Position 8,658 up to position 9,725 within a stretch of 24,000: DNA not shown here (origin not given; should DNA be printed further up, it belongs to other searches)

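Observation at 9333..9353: BacNav-type channel with a TLEGWAD pore: predicted native Ca2+-selective prokaryotic channel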

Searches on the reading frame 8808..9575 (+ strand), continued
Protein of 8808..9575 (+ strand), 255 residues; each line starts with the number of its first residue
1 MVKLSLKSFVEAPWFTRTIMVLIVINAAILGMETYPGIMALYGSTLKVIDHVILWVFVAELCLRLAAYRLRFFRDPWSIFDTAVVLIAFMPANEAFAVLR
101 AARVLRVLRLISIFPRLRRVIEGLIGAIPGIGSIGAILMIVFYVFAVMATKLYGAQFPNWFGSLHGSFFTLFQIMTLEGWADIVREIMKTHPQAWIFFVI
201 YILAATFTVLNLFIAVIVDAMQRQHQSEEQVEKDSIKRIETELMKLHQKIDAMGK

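Call 59: find_encoding_contigs(protein=P0104, flank=4000, max_places=1)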
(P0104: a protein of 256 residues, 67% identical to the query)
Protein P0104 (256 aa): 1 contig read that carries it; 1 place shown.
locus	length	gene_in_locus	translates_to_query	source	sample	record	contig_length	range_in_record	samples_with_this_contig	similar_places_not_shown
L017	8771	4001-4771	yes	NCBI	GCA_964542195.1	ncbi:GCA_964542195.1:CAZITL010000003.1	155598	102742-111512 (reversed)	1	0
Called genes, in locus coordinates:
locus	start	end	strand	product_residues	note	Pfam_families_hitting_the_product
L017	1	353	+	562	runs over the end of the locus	PF14849:YidC_periplas, PF02096:60KD_IMP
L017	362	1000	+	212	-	PF03193:RsgA_GTPase (weak), PF00009:GTP_EFTU (faint), PF01926:MMR_HSR1, PF02421:FeoB_N, PF00350:Dynamin_N (faint)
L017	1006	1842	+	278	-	PF14805:THDPS_N_2, PF25084:LbH_EIF2B (weak), PF00132:Hexapep, PF14602:Hexapep_2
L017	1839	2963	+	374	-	PF01546:Peptidase_M20, PF07687:M20_dimer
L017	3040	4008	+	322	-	PF03741:TerC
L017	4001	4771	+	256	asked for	PF00520:Ion_trans, PF08016:PKD_channel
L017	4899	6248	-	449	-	PF13520:AA_permease_2, PF00324:AA_permease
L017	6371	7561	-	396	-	PF07690:MFS_1, PF00083:Sugar_tr, PF05977:MFS_3 (weak), PF07690:MFS_1 (weak)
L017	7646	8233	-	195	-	PF05494:MlaC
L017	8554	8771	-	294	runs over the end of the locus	PF04333:MlaA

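Call 60: find_encoding_contigs(protein=P0114, flank=4000, max_places=1)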
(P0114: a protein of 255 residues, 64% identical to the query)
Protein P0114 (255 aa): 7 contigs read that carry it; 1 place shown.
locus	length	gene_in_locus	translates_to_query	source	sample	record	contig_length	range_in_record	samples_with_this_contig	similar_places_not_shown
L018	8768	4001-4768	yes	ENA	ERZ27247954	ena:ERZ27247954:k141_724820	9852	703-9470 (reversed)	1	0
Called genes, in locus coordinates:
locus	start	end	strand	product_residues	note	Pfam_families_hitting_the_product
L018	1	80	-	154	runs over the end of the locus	?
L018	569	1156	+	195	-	PF13560:HTH_31 (faint), PF13413:HTH_25 (faint), PF13443:HTH_26 (faint), PF12844:HTH_19 (weak), PF01381:HTH_3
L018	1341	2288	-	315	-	PF03741:TerC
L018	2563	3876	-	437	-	PF01595:CNNM, PF00571:CBS (weak), PF03471:CorC_HlyC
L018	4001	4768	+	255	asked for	PF00520:Ion_trans, PF08016:PKD_channel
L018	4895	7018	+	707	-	PF00989:PAS, PF13426:PAS_9, PF08447:PAS_3, PF02203:TarH, PF12729:4HB_MCP_1, PF00015:MCPsignal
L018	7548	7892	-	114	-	-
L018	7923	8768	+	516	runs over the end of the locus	?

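Call 61: find_encoding_contigs(protein=P0070, flank=4000, max_places=1)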
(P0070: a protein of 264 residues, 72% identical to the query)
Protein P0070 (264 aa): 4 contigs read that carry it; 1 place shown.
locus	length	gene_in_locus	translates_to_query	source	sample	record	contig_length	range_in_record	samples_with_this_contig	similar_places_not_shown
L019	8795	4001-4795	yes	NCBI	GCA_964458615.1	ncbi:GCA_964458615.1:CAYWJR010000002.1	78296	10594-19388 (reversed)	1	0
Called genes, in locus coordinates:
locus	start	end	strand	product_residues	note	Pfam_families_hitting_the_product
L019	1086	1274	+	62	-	-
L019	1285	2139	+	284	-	PF00126:HTH_1, PF03466:LysR_substrate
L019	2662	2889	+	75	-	PF20068:Amphi-Trp (weak)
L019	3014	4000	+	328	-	PF03741:TerC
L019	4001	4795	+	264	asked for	PF00520:Ion_trans, PF08016:PKD_channel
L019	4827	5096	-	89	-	PF04832:SOUL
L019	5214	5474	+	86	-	-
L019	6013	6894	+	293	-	PF01256:Carb_kinase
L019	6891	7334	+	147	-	PF07885:Ion_trans_2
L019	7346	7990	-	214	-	PF01810:LysE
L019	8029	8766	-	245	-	PF00027:cNMP_binding, PF13545:HTH_Crp_2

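Call 62: find_related_loci(query=A1, collection=metagenome_contigs, flank=3000)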
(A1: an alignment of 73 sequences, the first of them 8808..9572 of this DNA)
Query A1 (255 aa) in metagenome_contigs; peptide patterns used: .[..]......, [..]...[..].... (x = any residue, [..] = any of these).
600 stretches matched a pattern (row limit reached: there are more); 529 encode a relative of the query (tblastn E <= 1e-3); the best 80 are kept; 80 distinct loci.
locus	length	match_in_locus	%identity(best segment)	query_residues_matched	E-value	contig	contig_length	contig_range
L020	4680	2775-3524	78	6-255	2e-135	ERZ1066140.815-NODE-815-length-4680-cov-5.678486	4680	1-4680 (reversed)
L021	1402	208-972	75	1-255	9e-135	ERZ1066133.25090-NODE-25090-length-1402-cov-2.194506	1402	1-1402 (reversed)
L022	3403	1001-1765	73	1-255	5e-125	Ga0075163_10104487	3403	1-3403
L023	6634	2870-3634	70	1-255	1e-117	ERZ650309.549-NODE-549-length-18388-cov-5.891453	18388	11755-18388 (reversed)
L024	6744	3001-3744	71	6-253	7e-116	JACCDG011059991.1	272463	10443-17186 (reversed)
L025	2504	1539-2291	65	5-255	1e-112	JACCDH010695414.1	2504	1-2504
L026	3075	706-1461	59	9-251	7e-93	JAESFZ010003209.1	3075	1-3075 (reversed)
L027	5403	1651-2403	55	5-253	2e-88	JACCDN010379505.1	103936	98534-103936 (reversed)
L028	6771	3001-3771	56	1-253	5e-87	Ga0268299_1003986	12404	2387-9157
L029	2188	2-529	82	81-252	7e-90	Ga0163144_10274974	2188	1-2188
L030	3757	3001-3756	56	3-252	3e-86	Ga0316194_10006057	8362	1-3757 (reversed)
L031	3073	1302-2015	55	3-242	4e-87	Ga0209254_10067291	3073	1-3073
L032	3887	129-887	56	3-253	1e-85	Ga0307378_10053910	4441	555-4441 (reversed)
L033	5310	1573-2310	56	6-251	2e-85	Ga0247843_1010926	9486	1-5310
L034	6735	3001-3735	59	6-254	3e-85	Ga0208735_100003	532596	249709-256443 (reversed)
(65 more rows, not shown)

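Call 63: predict_structure(alignment_id=A1)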
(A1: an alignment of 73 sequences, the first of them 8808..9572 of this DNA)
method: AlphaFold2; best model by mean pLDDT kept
length: 255 residues; sequences in the alignment: 73
mean_pLDDT: 84.1   pTM: 0.61
mean pLDDT of the five models: 84.1, 83.9, 82.1, 73.5, 70.0
residues with pLDDT >= 90: 74; 70-90: 161; 50-70: 20; < 50: 0
segments of 3 or more residues with pLDDT < 50: none
pLDDT, mean of each block of 10 residues (from residue 1): 71 85 88 86 88 88 85 81 78 58 73 72 71 84 95 95 95 92 93 95 92 84 79 86 90 81
secondary structure, 60 per line:
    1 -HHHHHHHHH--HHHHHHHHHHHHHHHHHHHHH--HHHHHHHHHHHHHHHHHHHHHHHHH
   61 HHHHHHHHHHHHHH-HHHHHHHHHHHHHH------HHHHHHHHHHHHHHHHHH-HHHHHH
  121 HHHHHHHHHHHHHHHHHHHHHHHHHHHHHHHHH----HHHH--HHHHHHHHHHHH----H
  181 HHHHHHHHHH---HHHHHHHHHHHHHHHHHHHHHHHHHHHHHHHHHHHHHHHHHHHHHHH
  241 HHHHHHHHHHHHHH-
elements in order: H2-10 H13-33 H36-74 H76-89 H96-113 H115-153 H158-161 H164-175 H180-190 H194-254

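Call 67: fold_search(model_id=the predicted structure, library=pdb)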
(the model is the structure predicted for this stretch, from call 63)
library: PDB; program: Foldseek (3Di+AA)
matches with E <= 10: 598; with E <= 0.001: 247
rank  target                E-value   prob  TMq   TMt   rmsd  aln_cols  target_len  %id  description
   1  5klb_A                3.9e-15  1.00  0.79  0.75   5.4       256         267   41  Crystal structure of the CavAb voltage-gated calcium channel(wild-type, 2.7A) (released 2016-08-31)
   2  6sx7                  5.0e-15  1.00  0.76  0.74   3.0       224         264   47  Crystal Structure of the Voltage-Gated Sodium Channel NavMs (F208L) (2.2 Angstrom resolution) (released 2021-02-03)
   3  9uc1                  5.3e-15  1.00  0.80  0.88   2.4       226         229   43  Crystal structure of voltage-gated sodium channel NavAb N49K/S178T mutant (released 2026-02-18)
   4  5vb2_D                5.3e-15  1.00  0.80  0.76   5.8       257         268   41  Crystal structure of the NavAb voltage-gated sodium channel in a closed conformation (released 2017-04-05)
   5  6sxc                  5.3e-15  1.00  0.79  0.74   6.6       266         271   42  Crystal structure of the Voltage-Gated Sodium Channel NavMs (F208L) in complex with 4-hydroxytamoxifen (2.5 Angstrom res (released 2021-02-03)
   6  5vb2_B                6.1e-15  1.00  0.79  0.78   5.6       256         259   41  Crystal structure of the NavAb voltage-gated sodium channel in a closed conformation (released 2017-04-05)
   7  8dj1                  8.2e-15  1.00  0.80  0.85   3.2       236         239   43  Crystal structure of NavAb V126T as a basis for the human Nav1.7 Inherited Erythromelalgia S241T mutation (released 2023-04-12)
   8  8diy                  8.2e-15  1.00  0.80  0.84   3.4       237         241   43  Crystal structure of NavAb L101S as a basis for the human Nav1.7 Inherited Erythromelalgia F216S mutation (released 2023-10-25)
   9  6mwg                  8.2e-15  1.00  0.79  0.84   3.3       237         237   42  NavAb Voltage-gated Sodium Channel, residues 1-239, with mutation T206V (released 2018-12-19)
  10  6sxg                  8.6e-15  1.00  0.79  0.75   6.5       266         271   42  Crystal Structure of the Voltage-Gated Sodium Channel NavMs in complex with 4-hydroxytamoxifen (2.4 Angstrom resolution) (released 2021-02-03)
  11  6sx5                  9.9e-15  1.00  0.76  0.73   3.0       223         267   47  Full length Mutant Open-form Sodium Channel NavMs (released 2021-02-03)
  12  6mwd                  1.0e-14  1.00  0.79  0.85   3.3       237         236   42  NavAb Voltage-gated Sodium Channel, residues 1-239 with mutation T206S (released 2018-12-19)
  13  8div                  1.0e-14  1.00  0.79  0.83   3.5       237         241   42  Crystal structure of NavAb I22V as a basis for the human Nav1.7 Inherited Erythromelalgia I136V mutation (released 2023-10-25)
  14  8dj0                  1.2e-14  1.00  0.79  0.84   3.5       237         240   42  Crystal structure of NavAb L123T as a basis for the human Nav1.7 Inherited Erythromelalgia I848T mutation (released 2023-04-12)
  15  6p6y                  1.2e-14  1.00  0.79  0.83   3.5       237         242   43  Crystal structure of voltage-gated sodium channel NavAb V100C/Q150C disulfide crosslinked mutant in the activated state (released 2019-08-14)
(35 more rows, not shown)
